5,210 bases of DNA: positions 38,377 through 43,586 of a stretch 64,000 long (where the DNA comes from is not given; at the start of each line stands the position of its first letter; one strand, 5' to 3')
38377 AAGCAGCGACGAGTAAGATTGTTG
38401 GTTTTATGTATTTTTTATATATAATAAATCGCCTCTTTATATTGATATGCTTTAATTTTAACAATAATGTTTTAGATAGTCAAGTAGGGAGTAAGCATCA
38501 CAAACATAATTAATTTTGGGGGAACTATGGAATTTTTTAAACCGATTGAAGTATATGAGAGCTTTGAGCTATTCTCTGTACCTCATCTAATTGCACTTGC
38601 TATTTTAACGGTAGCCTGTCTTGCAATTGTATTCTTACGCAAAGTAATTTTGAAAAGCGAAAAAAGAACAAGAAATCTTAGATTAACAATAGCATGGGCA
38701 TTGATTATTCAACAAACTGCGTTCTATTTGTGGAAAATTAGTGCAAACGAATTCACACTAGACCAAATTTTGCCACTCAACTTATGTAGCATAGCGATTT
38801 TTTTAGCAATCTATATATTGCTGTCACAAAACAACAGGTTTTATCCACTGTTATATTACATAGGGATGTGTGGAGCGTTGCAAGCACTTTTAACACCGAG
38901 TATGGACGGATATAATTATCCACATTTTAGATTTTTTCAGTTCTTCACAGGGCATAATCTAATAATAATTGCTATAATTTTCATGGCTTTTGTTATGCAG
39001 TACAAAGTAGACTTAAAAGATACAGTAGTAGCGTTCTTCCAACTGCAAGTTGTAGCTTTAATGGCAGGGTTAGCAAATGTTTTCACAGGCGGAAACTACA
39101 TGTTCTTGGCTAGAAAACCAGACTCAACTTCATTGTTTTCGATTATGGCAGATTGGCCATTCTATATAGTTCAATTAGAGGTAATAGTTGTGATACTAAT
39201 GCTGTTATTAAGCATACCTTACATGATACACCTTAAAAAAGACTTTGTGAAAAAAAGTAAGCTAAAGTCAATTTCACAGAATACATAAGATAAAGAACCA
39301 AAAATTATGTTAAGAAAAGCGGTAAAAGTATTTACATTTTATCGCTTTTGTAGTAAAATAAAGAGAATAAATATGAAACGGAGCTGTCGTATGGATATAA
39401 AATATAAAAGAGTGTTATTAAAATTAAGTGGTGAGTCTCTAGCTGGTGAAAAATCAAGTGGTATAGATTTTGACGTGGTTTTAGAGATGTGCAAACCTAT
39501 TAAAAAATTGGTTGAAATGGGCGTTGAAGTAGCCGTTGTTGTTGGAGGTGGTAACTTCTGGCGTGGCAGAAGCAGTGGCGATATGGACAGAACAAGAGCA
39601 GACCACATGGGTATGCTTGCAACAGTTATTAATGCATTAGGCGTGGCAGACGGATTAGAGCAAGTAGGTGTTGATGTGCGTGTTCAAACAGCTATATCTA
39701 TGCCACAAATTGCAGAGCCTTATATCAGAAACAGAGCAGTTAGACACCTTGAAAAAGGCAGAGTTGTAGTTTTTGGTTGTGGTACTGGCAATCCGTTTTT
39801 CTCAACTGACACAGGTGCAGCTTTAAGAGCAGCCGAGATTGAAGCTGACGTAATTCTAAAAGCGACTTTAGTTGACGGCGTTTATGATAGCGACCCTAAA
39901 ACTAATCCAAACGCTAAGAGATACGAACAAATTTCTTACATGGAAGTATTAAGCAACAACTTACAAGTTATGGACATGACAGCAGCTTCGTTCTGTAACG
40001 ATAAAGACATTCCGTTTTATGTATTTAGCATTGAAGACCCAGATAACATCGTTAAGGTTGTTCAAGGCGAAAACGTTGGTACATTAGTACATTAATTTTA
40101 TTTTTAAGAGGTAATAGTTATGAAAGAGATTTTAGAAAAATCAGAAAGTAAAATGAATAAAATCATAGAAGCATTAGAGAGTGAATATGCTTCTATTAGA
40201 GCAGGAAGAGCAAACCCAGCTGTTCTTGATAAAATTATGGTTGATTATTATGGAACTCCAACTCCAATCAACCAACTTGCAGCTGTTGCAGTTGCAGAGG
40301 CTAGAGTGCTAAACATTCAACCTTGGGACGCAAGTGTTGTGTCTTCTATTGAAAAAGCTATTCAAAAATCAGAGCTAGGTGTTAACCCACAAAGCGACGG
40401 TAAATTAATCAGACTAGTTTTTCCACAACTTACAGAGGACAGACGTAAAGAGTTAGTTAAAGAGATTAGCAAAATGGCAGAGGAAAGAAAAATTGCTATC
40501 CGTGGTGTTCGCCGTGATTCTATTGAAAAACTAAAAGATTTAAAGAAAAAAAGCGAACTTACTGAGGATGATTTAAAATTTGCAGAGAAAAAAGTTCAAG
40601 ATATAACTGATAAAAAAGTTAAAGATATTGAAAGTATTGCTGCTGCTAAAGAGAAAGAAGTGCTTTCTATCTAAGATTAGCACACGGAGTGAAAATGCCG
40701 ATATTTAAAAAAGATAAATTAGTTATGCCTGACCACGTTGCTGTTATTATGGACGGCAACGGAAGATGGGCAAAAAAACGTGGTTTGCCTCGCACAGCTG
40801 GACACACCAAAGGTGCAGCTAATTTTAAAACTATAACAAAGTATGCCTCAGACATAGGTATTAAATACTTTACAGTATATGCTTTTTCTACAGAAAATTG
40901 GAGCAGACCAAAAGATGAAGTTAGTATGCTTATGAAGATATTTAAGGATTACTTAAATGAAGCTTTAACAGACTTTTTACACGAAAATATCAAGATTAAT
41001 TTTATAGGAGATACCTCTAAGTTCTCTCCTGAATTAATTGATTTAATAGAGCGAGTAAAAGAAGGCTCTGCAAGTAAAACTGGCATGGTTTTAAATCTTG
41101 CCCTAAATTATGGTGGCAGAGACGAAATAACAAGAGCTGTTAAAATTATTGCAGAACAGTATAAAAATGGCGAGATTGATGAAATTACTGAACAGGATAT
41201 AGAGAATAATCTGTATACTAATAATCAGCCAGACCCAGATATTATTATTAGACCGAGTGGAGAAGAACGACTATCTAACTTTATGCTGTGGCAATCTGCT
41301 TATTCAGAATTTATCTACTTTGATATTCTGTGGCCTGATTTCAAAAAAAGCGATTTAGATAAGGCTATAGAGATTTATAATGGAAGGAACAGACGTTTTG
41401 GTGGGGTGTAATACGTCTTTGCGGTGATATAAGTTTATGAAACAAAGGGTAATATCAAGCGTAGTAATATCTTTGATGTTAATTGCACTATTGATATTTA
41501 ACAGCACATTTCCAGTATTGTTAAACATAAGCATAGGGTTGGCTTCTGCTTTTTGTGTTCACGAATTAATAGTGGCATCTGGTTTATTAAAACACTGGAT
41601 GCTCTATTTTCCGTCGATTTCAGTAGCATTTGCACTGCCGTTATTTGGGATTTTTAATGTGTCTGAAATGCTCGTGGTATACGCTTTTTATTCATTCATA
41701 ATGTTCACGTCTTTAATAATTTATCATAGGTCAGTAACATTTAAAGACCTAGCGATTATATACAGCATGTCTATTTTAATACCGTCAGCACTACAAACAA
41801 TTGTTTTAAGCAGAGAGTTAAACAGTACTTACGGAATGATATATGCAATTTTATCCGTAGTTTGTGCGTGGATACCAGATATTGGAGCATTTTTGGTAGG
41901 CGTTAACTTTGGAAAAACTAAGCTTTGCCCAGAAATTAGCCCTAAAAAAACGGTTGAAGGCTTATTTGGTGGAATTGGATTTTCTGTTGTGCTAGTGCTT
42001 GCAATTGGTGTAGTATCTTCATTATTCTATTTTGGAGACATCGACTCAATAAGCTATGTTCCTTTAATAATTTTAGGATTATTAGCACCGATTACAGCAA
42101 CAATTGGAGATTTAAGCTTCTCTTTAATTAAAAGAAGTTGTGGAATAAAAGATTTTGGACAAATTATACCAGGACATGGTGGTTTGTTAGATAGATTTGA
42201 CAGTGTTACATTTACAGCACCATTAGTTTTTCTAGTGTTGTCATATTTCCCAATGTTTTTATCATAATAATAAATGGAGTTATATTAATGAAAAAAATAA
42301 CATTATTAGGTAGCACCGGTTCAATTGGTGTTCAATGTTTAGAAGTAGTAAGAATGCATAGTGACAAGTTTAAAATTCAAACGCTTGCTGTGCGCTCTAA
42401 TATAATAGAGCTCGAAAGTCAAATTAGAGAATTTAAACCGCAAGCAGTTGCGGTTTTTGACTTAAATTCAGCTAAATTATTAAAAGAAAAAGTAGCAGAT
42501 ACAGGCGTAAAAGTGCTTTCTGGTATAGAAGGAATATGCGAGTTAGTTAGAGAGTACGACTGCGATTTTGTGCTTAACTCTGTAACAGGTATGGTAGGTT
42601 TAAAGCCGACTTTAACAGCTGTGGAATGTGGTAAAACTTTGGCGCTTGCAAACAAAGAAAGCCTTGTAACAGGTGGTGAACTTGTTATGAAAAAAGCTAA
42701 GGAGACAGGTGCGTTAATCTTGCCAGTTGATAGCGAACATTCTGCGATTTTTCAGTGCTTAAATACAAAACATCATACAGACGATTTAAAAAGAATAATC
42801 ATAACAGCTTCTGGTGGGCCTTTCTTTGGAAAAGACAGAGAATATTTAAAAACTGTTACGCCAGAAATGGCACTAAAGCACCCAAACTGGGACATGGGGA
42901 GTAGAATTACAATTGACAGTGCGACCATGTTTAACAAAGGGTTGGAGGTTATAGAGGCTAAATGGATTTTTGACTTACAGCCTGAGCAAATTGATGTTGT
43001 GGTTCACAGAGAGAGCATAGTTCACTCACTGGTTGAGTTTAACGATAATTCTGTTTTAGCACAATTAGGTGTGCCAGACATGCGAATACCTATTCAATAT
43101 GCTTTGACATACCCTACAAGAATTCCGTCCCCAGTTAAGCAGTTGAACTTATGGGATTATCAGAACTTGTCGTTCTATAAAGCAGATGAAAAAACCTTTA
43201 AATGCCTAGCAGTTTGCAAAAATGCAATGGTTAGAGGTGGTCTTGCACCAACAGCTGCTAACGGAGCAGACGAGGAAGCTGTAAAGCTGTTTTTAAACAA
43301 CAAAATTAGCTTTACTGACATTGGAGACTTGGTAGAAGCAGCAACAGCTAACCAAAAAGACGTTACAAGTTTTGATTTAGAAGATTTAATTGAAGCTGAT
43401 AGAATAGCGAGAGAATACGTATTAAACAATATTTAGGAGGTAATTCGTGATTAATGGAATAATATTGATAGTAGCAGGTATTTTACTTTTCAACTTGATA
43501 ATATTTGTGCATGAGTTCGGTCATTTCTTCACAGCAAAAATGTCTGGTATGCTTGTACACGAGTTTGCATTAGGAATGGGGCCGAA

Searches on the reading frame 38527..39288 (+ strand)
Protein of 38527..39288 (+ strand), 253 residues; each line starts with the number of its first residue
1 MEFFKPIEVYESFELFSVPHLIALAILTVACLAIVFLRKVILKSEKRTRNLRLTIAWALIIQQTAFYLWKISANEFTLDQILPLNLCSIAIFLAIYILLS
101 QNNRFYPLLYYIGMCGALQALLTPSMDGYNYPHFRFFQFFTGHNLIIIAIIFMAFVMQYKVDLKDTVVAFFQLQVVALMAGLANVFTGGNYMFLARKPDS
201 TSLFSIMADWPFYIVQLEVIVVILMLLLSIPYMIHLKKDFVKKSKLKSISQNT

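Call 5: search_protein_families(library=pfam, proteins=[window:38527-39288:+])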
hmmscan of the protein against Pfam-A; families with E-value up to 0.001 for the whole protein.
window:38527-39288:+ (253 aa): 2 families
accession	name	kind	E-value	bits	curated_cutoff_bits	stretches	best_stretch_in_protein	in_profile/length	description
PF14808.11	TMEM164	-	2.3e-50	171.5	25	1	15-228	1-216/217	TMEM164 family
PF07204.16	Orthoreo_P10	-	0.00012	22.4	21.4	0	204-243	36-75/98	Orthoreovirus membrane fusion protein p10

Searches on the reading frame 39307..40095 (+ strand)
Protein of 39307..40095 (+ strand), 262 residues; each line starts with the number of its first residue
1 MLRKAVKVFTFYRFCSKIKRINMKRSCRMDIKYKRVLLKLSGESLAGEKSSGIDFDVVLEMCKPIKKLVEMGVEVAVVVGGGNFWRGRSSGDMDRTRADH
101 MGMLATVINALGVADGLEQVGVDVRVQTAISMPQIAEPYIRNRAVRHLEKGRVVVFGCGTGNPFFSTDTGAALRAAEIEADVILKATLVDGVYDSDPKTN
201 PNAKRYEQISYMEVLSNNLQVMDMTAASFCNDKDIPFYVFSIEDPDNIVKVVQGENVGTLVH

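Call 27: search_protein_families(library=pfam, proteins=[window:39307-40095:+], max_evalue=0.00001)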
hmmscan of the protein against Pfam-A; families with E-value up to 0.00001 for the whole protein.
window:39307-40095:+ (262 aa): 1 family
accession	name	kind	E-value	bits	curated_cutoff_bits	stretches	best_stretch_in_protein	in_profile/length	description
PF00696.33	AA_kinase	-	1.4e-35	123.6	24.9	1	34-241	1-234/234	Amino acid kinase family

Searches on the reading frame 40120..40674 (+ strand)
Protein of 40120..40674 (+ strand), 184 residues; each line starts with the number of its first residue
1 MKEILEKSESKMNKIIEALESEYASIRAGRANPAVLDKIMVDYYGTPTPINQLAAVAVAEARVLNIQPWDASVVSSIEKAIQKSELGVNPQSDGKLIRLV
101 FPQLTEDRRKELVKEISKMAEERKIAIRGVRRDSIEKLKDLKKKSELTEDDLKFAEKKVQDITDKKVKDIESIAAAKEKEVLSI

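Call 27: search_protein_families(library=pfam, proteins=[window:40120-40674:+], max_evalue=0.00001)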
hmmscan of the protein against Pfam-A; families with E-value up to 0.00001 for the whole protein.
window:40120-40674:+ (184 aa): 1 family
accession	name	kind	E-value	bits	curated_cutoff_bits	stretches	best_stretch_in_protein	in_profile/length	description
PF01765.24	RRF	-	1.8e-65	220.2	29.7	1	19-182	1-164/164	Ribosome recycling factor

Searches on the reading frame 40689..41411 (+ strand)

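Call 27: search_protein_families(library=pfam, proteins=[window:40689-41411:+], max_evalue=0.00001)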
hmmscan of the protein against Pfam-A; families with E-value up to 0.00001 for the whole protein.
window:40689-41411:+ (240 aa): 1 family
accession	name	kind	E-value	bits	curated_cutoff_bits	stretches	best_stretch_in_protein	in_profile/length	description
PF01255.24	Prenyltransf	-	7.5e-86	287.6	27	1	20-238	1-219/219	Putative undecaprenyl diphosphate synthase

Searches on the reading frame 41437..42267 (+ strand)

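Call 27: search_protein_families(library=pfam, proteins=[window:41437-42267:+], max_evalue=0.00001)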
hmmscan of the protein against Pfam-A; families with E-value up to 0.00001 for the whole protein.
window:41437-42267:+ (276 aa): 1 family
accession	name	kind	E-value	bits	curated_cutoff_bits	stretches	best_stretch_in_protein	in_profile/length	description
PF01148.25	CTP_transf_1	-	3.6e-51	175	24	1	2-271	1-264/264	Cytidylyltransferase family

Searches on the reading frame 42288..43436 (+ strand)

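Call 27: search_protein_families(library=pfam, proteins=[window:42288-43436:+], max_evalue=0.00001)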
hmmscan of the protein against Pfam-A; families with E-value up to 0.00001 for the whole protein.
window:42288-43436:+ (382 aa): 3 families
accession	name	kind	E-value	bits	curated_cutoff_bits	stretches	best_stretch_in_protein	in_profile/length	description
PF02670.22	DXP_reductoisom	-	3.8e-42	144.5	21.7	1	4-130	1-129/129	1-deoxy-D-xylulose 5-phosphate reductoisomerase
PF08436.17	DXP_redisom_C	-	1.2e-39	134.7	26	1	144-228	1-84/84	1-deoxy-D-xylulose 5-phosphate reductoisomerase C-terminal domain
PF13288.12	DXPR_C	-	8.3e-37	126.4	27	1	260-377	1-115/115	DXP reductoisomerase C-terminal domain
